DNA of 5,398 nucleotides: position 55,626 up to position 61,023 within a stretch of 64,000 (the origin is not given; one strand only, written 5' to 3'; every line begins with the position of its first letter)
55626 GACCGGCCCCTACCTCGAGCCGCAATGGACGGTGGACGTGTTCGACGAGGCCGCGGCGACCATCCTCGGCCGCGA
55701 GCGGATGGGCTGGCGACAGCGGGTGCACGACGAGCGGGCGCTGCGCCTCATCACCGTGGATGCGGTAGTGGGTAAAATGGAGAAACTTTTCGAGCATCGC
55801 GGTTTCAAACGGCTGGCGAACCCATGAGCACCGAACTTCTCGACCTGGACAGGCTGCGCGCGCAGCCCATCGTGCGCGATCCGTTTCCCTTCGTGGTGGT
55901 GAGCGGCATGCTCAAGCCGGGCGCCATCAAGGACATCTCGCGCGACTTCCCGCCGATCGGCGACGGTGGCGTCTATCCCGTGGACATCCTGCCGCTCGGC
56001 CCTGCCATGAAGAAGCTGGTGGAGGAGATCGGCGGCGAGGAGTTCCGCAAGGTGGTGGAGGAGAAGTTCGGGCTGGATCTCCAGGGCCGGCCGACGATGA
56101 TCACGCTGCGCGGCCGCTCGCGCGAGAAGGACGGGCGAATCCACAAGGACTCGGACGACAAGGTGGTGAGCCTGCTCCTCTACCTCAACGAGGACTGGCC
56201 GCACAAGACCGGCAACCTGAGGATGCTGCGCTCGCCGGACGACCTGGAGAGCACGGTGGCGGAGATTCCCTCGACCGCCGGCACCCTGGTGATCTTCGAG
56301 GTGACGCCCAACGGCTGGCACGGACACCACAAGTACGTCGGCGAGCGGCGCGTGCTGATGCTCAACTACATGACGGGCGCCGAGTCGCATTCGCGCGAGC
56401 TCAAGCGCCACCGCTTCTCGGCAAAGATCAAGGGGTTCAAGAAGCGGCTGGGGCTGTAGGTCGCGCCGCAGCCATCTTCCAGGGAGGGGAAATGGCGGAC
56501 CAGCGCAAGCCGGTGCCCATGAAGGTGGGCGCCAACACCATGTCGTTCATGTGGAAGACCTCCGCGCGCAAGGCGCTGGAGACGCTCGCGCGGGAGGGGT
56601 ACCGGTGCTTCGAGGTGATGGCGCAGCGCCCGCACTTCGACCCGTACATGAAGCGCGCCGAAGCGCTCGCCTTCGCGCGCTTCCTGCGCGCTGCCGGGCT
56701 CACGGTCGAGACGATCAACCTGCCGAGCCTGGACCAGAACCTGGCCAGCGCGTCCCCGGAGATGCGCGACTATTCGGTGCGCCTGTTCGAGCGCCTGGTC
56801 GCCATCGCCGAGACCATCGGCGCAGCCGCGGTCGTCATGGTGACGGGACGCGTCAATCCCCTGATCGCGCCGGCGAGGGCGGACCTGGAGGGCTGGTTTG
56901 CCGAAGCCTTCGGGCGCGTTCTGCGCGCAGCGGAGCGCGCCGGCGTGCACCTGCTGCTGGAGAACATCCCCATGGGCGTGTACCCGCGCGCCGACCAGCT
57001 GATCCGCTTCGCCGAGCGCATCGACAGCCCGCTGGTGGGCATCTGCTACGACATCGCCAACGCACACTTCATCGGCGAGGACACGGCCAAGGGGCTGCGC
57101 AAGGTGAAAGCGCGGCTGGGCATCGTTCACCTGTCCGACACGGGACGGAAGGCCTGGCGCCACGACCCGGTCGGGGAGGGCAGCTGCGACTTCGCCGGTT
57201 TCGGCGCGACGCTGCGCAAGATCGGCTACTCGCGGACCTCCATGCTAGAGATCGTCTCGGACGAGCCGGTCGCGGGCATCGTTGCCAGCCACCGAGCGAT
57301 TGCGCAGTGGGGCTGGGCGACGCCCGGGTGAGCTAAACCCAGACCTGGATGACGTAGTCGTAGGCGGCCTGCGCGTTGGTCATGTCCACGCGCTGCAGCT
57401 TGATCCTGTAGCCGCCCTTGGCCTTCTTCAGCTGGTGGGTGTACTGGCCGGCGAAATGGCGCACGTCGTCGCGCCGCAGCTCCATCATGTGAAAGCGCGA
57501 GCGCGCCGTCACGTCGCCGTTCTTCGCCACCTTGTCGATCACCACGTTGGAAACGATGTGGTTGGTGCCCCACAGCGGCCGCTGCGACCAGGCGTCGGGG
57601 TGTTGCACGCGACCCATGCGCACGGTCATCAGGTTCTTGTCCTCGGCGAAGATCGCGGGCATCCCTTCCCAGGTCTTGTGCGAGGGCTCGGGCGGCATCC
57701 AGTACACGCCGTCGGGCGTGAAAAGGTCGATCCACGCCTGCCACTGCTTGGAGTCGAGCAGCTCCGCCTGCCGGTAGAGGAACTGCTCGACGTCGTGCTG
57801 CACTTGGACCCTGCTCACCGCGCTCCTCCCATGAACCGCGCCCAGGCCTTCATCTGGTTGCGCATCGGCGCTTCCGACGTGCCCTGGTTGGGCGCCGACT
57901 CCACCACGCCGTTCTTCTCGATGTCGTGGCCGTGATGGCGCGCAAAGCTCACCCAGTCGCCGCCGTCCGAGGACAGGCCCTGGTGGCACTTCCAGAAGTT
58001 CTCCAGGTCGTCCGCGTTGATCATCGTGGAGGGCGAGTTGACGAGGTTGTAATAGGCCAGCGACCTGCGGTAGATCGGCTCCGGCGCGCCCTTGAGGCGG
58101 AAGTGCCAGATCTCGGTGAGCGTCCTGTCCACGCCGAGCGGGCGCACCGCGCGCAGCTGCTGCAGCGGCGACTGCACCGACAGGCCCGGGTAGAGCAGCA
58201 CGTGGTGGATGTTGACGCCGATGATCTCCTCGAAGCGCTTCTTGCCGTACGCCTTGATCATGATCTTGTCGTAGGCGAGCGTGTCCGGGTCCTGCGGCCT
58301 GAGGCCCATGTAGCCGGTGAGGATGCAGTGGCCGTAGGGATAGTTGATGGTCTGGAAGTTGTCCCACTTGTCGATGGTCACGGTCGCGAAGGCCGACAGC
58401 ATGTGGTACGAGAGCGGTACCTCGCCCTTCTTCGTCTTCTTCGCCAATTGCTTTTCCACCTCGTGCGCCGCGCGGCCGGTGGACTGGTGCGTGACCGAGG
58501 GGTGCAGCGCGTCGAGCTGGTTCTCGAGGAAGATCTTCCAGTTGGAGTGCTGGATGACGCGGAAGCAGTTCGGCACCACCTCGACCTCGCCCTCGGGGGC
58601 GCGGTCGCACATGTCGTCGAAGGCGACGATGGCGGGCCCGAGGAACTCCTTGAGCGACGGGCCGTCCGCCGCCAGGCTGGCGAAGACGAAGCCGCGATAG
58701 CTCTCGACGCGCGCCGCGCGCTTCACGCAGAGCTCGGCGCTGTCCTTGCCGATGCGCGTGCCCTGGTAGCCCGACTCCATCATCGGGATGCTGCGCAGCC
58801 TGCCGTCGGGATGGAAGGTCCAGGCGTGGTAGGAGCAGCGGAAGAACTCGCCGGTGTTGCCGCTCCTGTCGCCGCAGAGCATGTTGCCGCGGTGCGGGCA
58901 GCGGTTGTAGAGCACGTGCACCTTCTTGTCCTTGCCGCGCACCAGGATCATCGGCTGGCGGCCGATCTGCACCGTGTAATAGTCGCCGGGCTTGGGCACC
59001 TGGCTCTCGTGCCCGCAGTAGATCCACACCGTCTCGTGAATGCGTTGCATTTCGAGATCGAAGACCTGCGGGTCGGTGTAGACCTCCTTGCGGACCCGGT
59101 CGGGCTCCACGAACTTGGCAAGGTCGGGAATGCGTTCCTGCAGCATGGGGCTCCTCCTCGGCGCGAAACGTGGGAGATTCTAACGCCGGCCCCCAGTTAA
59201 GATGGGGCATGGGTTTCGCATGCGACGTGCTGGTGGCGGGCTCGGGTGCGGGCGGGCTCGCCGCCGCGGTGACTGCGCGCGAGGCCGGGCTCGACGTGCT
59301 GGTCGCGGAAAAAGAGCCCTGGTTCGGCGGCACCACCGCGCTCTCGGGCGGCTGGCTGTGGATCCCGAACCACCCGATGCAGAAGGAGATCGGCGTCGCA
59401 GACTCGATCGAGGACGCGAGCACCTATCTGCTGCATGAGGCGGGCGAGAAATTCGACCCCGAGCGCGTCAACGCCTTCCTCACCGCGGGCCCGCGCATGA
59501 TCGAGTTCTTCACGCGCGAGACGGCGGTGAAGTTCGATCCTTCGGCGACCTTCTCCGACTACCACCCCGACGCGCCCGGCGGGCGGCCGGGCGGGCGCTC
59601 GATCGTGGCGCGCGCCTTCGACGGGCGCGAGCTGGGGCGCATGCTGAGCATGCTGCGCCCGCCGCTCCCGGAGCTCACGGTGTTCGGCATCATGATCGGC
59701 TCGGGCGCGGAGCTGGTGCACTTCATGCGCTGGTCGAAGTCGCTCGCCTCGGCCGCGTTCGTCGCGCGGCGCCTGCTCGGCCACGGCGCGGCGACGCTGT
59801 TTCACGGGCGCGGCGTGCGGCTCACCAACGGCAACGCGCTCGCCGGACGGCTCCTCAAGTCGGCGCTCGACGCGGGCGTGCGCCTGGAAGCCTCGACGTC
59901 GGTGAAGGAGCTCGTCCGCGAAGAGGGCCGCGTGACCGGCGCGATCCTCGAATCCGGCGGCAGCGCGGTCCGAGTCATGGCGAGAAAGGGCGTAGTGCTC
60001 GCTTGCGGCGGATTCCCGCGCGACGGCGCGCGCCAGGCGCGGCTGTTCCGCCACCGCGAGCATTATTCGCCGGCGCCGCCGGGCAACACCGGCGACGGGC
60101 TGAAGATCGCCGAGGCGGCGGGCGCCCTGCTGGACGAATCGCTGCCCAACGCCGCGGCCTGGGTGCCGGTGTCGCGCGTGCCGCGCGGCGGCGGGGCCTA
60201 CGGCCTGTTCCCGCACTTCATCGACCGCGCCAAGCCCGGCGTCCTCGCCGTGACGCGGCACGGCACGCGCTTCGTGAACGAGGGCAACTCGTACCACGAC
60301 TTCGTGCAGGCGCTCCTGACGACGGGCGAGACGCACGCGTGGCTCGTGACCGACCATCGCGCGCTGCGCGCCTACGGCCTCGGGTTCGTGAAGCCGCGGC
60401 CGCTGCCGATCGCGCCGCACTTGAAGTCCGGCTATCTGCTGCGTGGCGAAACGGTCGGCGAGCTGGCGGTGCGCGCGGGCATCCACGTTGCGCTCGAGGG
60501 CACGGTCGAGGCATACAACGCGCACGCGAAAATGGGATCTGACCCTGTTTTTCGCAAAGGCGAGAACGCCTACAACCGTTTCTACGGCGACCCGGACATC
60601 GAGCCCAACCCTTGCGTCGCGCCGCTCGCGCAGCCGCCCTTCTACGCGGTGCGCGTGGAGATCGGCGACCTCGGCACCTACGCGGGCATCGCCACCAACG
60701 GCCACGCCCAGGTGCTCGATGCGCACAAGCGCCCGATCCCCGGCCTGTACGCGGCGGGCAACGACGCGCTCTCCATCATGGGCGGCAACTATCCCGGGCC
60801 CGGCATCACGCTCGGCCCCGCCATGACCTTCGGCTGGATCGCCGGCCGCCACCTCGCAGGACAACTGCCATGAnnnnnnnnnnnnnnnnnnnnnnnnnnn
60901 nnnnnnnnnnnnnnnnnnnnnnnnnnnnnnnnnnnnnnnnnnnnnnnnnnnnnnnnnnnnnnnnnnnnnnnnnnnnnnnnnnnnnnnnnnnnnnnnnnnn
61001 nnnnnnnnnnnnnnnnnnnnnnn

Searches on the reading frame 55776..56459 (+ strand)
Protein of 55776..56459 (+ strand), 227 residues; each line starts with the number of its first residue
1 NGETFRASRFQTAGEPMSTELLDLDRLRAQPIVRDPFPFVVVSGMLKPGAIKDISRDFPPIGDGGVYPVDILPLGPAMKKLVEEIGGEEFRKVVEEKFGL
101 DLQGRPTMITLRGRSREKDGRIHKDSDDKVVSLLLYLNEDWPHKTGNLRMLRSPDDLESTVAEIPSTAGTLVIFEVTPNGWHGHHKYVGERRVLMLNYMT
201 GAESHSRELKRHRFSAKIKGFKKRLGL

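Call 35: search_protein_families(library=pfam, proteins=[window:55776-56459:+], max_evalue=0.00001)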
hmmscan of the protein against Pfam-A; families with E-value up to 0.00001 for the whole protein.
window:55776-56459:+ (227 aa): 1 family
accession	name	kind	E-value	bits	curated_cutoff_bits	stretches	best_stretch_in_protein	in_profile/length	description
PF13640.12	2OG-FeII_Oxy_3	-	7.1e-08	33.8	27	1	123-197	15-96/98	2OG-Fe(II) oxygenase superfamily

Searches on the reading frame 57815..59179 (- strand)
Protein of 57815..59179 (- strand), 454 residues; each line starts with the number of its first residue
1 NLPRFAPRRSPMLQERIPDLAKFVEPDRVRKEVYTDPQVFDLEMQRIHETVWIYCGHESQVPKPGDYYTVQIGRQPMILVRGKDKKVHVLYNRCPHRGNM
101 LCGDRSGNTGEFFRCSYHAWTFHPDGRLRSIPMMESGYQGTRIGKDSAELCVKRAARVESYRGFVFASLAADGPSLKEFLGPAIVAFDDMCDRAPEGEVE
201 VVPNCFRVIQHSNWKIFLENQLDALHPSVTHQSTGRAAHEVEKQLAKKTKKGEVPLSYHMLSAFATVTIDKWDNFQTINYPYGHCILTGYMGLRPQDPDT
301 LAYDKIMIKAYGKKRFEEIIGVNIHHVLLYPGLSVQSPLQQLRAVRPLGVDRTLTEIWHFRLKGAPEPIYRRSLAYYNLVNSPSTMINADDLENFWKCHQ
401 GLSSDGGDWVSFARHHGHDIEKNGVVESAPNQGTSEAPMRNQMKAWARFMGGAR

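Call 35: search_protein_families(library=pfam, proteins=[window:57815-59179:-], max_evalue=0.00001)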
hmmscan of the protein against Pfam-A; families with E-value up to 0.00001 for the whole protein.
window:57815-59179:- (454 aa): 2 families
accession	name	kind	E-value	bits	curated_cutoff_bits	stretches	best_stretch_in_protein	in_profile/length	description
PF00355.32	Rieske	-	5.3e-19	68.4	20.3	1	52-135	2-82/88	Rieske [2Fe-2S] domain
PF00848.25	Ring_hydroxyl_A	-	1.1e-09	39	24.9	1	212-451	16-207/208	Ring hydroxylating alpha subunit (catalytic domain)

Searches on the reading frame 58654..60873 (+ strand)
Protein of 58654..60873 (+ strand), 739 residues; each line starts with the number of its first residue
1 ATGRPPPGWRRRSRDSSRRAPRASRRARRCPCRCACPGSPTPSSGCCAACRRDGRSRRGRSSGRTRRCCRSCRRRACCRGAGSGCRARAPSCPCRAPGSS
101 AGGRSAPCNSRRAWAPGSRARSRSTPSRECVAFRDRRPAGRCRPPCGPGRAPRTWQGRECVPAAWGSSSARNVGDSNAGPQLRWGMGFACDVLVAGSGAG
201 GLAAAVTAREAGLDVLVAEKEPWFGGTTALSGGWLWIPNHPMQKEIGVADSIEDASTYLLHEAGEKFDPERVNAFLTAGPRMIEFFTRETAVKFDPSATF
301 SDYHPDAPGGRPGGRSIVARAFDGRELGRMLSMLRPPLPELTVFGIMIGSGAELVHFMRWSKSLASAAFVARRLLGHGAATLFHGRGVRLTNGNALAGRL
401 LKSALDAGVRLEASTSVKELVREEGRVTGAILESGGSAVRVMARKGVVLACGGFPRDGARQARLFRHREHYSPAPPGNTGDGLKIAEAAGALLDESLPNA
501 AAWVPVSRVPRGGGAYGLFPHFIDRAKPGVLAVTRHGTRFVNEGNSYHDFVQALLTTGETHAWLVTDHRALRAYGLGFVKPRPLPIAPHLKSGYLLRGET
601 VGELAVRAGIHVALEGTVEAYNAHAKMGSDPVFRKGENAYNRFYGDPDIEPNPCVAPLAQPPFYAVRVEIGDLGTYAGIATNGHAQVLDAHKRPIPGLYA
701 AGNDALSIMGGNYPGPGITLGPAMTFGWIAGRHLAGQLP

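Call 35: search_protein_families(library=pfam, proteins=[window:58654-60873:+], max_evalue=0.00001)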
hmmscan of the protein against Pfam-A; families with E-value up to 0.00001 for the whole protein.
window:58654-60873:+ (739 aa): 5 families
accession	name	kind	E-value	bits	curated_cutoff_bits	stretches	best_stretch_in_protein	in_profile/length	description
PF00890.30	FAD_binding_2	-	9.4e-93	312.1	20.4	1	191-720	1-414/414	FAD binding domain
PF12831.13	FAD_oxidored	-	1.1e-10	41.9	27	1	191-243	1-53/416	FAD dependent oxidoreductase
PF01266.30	DAO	-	1.9e-10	41.2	27.9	1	191-456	1-207/353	FAD dependent oxidoreductase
PF07992.20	Pyr_redox_2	-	4e-07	30.2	26.1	0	191-271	2-82/291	Pyridine nucleotide-disulphide oxidoreductase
PF03486.20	HI0933_like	-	1.7e-06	28.1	50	0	191-239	2-51/244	HI0933-like protein Rossmann domain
